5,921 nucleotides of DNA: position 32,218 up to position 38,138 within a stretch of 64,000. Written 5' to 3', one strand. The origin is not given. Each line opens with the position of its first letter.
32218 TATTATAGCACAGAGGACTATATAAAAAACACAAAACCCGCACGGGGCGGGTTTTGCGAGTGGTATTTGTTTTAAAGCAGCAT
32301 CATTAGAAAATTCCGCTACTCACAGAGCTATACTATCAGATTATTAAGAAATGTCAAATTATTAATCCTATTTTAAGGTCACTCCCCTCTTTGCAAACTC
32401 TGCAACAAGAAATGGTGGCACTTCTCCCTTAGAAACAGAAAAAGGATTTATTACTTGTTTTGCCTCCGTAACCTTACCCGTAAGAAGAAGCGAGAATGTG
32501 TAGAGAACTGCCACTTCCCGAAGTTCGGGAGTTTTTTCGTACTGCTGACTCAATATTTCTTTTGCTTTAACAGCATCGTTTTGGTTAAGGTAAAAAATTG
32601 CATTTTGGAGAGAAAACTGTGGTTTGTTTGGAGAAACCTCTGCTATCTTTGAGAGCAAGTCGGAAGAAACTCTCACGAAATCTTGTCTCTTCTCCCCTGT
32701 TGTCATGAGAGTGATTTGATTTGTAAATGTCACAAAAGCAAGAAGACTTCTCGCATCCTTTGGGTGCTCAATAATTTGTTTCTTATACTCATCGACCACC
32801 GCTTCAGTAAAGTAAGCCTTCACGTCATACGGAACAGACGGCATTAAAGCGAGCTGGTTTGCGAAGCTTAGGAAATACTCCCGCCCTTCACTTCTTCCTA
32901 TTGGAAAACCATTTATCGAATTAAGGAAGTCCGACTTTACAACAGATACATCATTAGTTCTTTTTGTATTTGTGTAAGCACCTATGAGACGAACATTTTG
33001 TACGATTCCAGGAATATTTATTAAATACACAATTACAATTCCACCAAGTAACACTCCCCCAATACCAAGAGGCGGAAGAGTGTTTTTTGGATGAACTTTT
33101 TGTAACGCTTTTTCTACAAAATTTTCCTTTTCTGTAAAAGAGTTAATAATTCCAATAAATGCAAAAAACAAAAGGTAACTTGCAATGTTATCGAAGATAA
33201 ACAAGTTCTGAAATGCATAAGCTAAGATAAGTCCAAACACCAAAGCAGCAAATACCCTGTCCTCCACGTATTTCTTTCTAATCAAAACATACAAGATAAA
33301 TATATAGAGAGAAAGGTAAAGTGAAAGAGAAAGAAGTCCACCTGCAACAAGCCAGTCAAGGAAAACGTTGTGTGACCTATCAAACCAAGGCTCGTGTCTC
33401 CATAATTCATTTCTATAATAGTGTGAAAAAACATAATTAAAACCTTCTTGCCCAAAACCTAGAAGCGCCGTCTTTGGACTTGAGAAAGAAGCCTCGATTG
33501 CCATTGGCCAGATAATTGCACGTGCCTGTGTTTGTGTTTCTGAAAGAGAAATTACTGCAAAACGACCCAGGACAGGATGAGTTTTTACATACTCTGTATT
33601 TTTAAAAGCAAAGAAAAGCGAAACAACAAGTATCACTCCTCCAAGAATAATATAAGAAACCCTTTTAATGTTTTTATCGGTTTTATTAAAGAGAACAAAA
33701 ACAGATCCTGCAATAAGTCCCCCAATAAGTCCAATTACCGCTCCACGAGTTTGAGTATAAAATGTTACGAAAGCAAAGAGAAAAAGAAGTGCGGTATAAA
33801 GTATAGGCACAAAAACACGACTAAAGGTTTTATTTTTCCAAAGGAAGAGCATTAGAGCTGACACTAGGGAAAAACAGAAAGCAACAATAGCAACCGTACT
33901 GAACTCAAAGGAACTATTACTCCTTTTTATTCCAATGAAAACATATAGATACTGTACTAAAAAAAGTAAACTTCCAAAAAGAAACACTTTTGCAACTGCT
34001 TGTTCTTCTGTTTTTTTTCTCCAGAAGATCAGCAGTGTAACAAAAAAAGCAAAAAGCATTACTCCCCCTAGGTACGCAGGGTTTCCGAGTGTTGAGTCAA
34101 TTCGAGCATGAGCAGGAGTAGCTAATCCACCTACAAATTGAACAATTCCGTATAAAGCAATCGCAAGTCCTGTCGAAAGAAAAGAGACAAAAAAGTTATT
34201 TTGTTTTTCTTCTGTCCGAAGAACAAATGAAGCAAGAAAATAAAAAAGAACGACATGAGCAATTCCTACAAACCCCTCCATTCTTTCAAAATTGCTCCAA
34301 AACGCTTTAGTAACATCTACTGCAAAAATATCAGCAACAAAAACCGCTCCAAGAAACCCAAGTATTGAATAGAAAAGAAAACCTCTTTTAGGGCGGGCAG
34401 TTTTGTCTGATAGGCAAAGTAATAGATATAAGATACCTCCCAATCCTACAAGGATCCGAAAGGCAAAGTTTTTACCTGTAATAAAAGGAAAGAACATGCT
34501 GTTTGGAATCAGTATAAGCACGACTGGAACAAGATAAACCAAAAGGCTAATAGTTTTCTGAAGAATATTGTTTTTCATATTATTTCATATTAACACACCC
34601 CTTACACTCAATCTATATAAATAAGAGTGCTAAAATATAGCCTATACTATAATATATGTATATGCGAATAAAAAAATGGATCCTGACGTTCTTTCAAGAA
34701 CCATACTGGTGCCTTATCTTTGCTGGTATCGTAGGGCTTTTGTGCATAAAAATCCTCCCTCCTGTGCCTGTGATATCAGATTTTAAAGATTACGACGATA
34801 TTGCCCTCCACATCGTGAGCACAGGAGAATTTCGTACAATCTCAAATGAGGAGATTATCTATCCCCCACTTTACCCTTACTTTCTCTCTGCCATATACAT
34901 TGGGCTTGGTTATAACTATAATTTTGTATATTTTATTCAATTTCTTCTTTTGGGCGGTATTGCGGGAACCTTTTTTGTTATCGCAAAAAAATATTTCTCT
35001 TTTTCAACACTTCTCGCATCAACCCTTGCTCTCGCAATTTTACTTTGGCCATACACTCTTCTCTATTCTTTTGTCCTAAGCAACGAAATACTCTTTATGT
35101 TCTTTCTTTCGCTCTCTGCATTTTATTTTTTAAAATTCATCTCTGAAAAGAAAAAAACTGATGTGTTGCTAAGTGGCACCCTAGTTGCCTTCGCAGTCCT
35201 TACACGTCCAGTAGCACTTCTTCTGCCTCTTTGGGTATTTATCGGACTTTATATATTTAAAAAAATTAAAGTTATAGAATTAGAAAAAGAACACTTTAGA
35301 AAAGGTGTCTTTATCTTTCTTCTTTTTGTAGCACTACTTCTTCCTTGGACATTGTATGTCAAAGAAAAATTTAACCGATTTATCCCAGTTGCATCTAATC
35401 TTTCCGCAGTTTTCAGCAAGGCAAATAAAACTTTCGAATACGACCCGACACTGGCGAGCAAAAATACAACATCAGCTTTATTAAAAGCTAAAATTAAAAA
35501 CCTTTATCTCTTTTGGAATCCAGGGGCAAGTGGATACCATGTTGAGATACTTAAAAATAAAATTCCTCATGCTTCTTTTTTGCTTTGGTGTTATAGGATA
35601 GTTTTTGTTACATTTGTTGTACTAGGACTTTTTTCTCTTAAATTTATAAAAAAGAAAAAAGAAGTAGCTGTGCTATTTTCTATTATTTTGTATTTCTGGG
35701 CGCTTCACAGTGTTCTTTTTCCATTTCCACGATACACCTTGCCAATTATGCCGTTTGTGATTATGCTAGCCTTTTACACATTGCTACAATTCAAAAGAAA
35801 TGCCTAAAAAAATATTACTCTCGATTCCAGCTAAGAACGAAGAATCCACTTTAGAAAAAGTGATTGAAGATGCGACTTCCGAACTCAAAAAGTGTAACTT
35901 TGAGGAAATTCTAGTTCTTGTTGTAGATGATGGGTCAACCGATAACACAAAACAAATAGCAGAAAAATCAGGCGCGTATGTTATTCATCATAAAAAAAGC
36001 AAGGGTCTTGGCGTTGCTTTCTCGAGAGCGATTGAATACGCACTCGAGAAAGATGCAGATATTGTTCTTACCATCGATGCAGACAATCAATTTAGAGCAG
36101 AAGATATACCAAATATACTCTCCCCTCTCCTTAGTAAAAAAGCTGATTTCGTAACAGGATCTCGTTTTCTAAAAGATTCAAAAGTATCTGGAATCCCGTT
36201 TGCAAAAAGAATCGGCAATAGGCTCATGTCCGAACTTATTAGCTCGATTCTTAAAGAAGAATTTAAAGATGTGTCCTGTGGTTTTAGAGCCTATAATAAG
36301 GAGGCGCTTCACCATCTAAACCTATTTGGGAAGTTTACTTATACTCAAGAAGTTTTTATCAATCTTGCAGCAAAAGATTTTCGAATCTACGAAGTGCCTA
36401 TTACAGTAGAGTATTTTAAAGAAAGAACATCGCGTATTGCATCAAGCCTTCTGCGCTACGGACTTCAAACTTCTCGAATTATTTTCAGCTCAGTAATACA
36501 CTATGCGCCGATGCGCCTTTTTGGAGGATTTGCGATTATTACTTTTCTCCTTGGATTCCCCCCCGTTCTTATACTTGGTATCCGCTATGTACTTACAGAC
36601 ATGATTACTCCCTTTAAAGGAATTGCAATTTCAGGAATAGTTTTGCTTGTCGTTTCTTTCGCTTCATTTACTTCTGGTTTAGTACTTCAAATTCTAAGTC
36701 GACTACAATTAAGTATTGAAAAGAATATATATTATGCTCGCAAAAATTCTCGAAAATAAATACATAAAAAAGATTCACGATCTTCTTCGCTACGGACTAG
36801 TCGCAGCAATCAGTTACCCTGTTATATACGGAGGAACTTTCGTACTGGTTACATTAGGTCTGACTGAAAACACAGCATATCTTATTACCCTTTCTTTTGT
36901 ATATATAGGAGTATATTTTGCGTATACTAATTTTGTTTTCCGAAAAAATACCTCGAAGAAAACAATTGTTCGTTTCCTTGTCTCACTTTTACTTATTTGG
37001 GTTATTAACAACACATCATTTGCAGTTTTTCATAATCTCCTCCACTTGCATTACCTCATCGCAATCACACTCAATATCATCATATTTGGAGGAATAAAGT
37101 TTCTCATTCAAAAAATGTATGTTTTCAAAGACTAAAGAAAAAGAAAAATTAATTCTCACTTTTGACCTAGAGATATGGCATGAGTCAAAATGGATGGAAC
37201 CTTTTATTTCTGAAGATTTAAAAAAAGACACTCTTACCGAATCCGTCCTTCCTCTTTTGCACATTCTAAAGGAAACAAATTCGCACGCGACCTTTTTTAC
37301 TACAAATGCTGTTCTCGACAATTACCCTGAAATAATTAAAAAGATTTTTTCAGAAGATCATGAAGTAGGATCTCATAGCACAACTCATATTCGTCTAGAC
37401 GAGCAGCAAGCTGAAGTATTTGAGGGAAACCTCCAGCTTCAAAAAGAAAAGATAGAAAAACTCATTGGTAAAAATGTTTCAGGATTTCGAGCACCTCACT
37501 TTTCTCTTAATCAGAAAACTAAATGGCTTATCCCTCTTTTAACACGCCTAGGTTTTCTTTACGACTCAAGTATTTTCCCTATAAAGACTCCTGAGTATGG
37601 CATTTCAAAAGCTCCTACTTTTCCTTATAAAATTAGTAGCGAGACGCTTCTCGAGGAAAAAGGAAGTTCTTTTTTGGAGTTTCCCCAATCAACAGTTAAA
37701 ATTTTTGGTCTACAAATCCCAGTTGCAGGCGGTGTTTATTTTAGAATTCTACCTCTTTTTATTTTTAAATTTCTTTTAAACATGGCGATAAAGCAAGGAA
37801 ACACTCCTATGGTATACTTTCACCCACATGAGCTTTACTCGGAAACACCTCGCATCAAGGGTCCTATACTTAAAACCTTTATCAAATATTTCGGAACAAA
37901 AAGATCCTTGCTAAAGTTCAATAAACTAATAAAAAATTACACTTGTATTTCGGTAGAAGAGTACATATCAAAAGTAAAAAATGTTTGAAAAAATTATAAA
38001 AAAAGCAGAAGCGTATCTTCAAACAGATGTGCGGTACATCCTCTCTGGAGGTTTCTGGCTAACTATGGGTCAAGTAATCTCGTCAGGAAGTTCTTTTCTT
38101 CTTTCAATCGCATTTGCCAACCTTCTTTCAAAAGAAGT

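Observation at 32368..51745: About 20 kb envelope glycopolymer locus combining teichoic-acid-like (CDP-alcohol), sulfation and methylation functions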

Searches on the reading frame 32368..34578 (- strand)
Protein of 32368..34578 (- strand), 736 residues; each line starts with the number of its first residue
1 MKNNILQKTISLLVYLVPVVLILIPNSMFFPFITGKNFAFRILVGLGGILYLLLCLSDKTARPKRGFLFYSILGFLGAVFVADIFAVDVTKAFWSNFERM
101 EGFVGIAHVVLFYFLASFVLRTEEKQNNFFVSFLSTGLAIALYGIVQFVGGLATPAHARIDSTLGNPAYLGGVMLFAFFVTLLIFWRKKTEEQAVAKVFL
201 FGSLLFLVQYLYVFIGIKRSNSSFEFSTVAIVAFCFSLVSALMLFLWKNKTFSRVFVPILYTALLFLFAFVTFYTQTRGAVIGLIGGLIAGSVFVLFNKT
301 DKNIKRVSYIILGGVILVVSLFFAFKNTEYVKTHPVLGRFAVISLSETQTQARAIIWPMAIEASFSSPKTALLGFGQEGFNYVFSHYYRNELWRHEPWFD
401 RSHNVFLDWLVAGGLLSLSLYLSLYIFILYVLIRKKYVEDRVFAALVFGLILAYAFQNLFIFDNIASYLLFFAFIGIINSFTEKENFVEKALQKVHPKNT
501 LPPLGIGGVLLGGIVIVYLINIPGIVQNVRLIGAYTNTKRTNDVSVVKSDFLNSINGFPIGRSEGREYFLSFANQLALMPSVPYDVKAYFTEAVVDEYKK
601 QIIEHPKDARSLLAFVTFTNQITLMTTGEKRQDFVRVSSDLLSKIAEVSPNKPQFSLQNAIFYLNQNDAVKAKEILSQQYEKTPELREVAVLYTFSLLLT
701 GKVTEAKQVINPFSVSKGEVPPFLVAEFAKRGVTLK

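Call 3: search_protein_families(library=pfam, proteins=[window:32368-34578:-], max_evalue=0.01)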
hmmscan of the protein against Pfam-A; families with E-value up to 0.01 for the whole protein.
window:32368-34578:- (736 aa): 2 families
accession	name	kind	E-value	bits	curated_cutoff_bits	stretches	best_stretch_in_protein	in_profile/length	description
PF04932.20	Wzy_C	-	4.2e-15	56.3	31.7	1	264-422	2-149/149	O-Antigen ligase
PF14559.12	TPR_19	-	0.0091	16.7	25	0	641-683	13-55/68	Tetratricopeptide repeat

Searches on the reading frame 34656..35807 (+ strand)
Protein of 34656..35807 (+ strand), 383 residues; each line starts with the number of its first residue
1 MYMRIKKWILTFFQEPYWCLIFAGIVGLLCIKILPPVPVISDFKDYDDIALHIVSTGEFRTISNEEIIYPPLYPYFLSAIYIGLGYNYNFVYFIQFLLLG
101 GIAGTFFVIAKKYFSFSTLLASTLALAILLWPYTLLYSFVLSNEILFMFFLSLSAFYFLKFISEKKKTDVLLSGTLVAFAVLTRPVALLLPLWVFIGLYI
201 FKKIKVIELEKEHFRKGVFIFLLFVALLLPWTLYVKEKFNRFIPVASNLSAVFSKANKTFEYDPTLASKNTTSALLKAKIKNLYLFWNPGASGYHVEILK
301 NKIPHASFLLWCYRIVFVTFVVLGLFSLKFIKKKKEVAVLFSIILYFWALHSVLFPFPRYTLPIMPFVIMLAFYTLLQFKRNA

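Call 3: search_protein_families(library=pfam, proteins=[window:34656-35807:+], max_evalue=0.01)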
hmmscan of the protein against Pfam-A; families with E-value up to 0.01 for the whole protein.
window:34656-35807:+ (383 aa): 1 family
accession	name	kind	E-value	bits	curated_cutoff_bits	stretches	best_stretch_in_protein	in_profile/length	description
PF13231.12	PMT_2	-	8.4e-06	26.5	26.1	1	70-231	3-160/160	Dolichyl-phosphate-mannose-protein mannosyltransferase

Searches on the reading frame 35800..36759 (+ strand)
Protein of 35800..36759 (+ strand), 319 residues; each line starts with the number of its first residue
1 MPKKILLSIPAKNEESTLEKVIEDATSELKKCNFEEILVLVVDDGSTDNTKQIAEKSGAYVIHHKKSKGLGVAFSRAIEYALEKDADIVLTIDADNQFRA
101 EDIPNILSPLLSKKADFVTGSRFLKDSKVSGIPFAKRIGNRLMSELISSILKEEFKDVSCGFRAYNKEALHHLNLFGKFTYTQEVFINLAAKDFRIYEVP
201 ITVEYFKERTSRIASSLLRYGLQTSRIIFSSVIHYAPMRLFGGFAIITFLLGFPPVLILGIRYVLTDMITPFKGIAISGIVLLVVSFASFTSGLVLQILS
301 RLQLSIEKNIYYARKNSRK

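Call 3: search_protein_families(library=pfam, proteins=[window:35800-36759:+], max_evalue=0.01)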
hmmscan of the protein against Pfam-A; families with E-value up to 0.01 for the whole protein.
window:35800-36759:+ (319 aa): 3 families
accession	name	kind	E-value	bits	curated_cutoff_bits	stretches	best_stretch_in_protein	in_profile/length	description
PF00535.33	Glycos_transf_2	-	2.5e-26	93.1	23.3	1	9-172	4-166/168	Glycosyl transferase family 2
PF13641.12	Glyco_tranf_2_3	-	0.00029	21.4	27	1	3-129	2-130/230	Glycosyltransferase like family 2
PF13704.12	Glyco_tranf_2_4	-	0.00045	21.1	27.5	1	34-96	19-82/98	Glycosyl transferase family 2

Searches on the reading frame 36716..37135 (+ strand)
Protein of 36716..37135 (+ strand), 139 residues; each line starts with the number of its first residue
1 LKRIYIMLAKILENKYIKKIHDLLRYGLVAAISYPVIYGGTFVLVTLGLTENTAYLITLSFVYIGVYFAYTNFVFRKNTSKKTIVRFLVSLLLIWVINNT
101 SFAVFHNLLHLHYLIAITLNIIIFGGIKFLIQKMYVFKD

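Call 3: search_protein_families(library=pfam, proteins=[window:36716-37135:+], max_evalue=0.01)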
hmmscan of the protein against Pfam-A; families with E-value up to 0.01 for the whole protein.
window:36716-37135:+ (139 aa): 1 family
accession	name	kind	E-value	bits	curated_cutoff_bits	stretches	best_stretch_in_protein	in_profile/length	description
PF04138.20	GtrA_DPMS_TM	-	9.4e-06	26.3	26.1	1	25-137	1-117/117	GtrA/DPMS, transmembrane domain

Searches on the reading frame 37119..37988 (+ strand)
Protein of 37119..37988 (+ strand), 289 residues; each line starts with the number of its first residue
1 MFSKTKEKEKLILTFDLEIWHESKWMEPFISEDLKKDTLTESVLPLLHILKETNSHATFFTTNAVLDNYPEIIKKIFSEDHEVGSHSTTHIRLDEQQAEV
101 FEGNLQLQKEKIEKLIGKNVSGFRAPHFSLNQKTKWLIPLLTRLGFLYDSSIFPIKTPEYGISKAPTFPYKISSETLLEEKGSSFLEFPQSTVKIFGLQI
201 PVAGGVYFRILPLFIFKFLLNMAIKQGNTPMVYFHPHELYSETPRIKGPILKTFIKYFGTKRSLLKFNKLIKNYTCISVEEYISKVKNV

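Call 3: search_protein_families(library=pfam, proteins=[window:37119-37988:+], max_evalue=0.01)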
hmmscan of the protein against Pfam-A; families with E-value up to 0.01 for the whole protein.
window:37119-37988:+ (289 aa): 2 families
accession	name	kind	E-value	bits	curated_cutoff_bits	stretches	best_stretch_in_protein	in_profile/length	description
PF11959.13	DUF3473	-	1.1e-28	100.3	29.6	1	150-283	1-129/130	Domain of unknown function (DUF3473)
PF01522.26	Polysacc_deac_1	-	5.7e-19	68.7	23.1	1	6-136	4-114/124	Polysaccharide deacetylase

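Call 7: search_protein_families(library=ncbifam, proteins=[window:37119-37988:+], max_evalue=0.1)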
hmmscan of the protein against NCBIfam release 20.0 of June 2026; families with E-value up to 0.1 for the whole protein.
window:37119-37988:+ (289 aa): 9 families
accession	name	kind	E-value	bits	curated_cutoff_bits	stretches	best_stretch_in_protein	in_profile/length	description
TIGR03006.1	pepcterm_polyde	equivalog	6e-56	189.5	276.2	1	13-280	3-268/272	XrtA system polysaccharide deacetylase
TIGR02764.1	spore_ybaN_pdaB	equivalog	6.1e-17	62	237.4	1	41-134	19-112/191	polysaccharide deacetylase family sporulation protein PdaB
TIGR02884.1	spore_pdaA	equivalog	9.9e-12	45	298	1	46-129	55-139/224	delta-lactam-biosynthetic de-N-acetylase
TIGR04243.1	nodulat_NodB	equivalog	2.3e-10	40.3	240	1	46-127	20-102/197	chitooligosaccharide deacetylase NodB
NF045821.1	PgAcgDacpgdA1_Bac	equivalog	2.1e-09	36.6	400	1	46-136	106-197/282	peptidoglycan-N-acetylglucosamine deacetylase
NF045822.1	PgAcgDacpgdA2_Bac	equivalog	2.2e-09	37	400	1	46-131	87-172/274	peptidoglycan-N-acetylglucosamine deacetylase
TIGR02873.1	spore_ylxY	hypoth_equivalog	8.5e-09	35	391.5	1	43-132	100-189/268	probable sporulation protein, polysaccharide deacetylase family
NF045820.1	PgAcgDacpgdA_Strep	equivalog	0.00041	19.3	800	1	46-127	286-367/463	peptidoglycan-N-acetylglucosamine deacetylase PgdA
TIGR03212.1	uraD_N-term-dom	equivalog_domain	0.00066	18.8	424.6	1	46-160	82-192/297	allantoinase PuuE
